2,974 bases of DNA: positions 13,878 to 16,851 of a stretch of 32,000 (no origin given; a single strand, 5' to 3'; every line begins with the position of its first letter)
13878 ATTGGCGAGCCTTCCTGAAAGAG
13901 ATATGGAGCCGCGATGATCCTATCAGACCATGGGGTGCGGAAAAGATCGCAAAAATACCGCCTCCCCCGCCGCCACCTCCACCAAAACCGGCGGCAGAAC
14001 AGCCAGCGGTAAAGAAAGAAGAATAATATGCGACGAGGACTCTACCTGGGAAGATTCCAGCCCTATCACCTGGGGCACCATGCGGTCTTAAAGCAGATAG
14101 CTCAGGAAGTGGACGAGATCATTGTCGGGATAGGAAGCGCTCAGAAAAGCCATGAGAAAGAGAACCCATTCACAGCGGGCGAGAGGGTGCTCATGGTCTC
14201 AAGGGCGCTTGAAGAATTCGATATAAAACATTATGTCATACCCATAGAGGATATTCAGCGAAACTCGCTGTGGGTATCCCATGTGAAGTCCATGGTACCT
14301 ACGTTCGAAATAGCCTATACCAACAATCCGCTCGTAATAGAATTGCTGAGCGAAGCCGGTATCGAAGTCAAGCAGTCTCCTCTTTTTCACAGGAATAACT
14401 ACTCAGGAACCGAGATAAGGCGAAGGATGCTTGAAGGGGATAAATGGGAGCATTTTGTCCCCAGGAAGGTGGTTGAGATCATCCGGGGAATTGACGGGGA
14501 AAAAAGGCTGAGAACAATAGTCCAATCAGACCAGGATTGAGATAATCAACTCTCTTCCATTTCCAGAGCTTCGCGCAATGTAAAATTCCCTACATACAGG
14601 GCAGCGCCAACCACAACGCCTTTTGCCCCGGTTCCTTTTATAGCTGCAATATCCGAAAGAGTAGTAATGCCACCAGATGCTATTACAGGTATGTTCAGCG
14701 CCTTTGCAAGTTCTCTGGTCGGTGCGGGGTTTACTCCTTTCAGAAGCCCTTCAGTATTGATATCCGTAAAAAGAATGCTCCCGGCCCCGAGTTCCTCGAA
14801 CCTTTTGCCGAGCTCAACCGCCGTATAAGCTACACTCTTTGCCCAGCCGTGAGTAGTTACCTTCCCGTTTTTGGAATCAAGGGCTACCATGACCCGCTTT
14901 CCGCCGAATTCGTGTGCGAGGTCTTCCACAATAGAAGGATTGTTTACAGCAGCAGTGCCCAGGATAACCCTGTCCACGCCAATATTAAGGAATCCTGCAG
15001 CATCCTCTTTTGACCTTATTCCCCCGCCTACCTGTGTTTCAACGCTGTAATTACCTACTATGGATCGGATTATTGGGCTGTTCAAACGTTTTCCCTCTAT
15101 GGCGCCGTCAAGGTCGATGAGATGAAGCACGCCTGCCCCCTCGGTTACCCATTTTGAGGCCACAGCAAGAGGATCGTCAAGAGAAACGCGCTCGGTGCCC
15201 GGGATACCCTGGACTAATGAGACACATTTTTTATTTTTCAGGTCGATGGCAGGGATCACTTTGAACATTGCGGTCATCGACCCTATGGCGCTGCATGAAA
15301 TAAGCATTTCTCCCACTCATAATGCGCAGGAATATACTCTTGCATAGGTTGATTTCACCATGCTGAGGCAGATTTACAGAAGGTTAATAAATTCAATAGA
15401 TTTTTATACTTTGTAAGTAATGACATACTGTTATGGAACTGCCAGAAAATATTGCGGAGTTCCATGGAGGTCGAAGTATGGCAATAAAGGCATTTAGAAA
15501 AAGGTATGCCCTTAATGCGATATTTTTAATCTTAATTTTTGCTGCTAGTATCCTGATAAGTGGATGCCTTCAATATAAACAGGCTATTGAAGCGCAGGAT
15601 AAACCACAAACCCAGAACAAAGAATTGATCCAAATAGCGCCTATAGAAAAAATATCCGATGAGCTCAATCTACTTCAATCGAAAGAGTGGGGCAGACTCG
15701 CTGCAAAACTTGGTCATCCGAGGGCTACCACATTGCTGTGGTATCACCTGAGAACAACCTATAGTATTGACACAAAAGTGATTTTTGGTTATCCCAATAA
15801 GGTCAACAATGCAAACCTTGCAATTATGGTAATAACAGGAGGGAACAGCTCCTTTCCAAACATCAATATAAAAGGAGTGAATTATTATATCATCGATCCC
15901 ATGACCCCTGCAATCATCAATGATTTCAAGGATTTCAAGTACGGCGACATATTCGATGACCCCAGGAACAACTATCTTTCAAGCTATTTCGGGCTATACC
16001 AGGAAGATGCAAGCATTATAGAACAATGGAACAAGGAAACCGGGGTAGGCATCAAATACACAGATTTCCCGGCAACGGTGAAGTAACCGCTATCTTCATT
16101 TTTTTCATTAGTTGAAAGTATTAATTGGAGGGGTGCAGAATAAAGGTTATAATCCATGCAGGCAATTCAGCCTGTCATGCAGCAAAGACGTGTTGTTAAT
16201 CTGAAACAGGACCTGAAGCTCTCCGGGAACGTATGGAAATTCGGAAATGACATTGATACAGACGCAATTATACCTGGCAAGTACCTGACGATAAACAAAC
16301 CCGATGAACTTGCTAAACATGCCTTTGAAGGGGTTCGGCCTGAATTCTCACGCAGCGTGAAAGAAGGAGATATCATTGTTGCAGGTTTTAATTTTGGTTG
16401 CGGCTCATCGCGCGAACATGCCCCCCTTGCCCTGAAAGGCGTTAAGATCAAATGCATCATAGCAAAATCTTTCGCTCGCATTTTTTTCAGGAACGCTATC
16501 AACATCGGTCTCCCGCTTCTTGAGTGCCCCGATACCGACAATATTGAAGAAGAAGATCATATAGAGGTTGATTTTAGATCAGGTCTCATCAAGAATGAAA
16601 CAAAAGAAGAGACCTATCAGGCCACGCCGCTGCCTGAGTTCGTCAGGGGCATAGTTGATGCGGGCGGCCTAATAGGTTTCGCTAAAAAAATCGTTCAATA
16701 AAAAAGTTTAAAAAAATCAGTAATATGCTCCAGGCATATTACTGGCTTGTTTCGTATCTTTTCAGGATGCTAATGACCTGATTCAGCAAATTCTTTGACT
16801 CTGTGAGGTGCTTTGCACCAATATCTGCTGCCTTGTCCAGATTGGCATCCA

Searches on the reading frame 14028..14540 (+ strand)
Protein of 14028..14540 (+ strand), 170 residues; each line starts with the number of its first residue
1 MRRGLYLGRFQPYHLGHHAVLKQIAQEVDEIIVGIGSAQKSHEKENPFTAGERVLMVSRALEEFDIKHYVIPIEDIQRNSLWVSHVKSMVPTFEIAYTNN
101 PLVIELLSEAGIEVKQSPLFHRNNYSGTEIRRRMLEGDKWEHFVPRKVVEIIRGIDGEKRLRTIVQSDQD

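Call 61: search_protein_families(library=pfam, proteins=[window:14028-14540:+], max_evalue=0.0001)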
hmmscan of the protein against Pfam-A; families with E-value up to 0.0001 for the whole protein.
window:14028-14540:+ (170 aa): 1 family
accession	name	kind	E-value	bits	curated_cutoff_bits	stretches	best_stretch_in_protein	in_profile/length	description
PF01467.32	CTP_transf_like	-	9.5e-23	81.3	21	1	5-133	1-133/133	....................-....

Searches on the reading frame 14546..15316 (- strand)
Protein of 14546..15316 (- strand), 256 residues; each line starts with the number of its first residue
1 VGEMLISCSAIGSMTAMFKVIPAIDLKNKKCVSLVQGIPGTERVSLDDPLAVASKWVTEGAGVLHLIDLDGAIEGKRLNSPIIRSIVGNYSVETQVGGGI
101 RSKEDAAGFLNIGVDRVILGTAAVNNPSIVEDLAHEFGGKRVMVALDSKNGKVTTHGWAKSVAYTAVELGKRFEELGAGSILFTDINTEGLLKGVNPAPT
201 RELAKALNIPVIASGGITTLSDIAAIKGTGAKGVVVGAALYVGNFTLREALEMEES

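Call 61: search_protein_families(library=pfam, proteins=[window:14546-15316:-], max_evalue=0.0001)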
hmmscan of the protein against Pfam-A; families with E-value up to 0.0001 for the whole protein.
window:14546-15316:- (256 aa): 6 families
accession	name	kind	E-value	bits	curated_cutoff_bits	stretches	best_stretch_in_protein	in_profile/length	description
PF00977.27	His_biosynth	-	1e-77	261.1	23.6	1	19-246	1-228/228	Histidine biosynthesis protein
PF01207.24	Dus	-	8.8e-10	38.6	20.4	0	201-241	177-218/311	Dihydrouridine synthase (Dus)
PF03060.21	NMO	-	2.1e-07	31.1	28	1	202-241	187-226/331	Nitronate monooxygenase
PF01180.27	DHO_dh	-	1.5e-06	28.1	27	0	201-247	231-280/291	Dihydroorotate dehydrogenase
PF05690.20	ThiG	-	6e-06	26.2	23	0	169-241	136-208/247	Thiazole biosynthesis protein ThiG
PF02581.23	TMP-TENI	-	3e-05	23.9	27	1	174-239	117-179/180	Thiamine monophosphate synthase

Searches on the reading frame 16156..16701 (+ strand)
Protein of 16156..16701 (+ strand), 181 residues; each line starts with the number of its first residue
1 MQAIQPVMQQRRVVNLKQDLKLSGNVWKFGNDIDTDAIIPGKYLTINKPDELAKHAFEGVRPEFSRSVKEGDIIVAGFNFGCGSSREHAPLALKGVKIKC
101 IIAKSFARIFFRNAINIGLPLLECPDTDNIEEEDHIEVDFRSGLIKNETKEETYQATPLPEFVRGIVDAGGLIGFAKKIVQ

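Call 61: search_protein_families(library=pfam, proteins=[window:16156-16701:+], max_evalue=0.0001)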
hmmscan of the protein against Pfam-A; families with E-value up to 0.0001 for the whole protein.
window:16156-16701:+ (181 aa): 1 family
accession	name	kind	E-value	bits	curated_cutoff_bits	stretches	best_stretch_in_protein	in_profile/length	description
PF00694.25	Aconitase_C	-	9.2e-19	68.5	22.8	1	69-121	72-125/131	Aconitase C-terminal domain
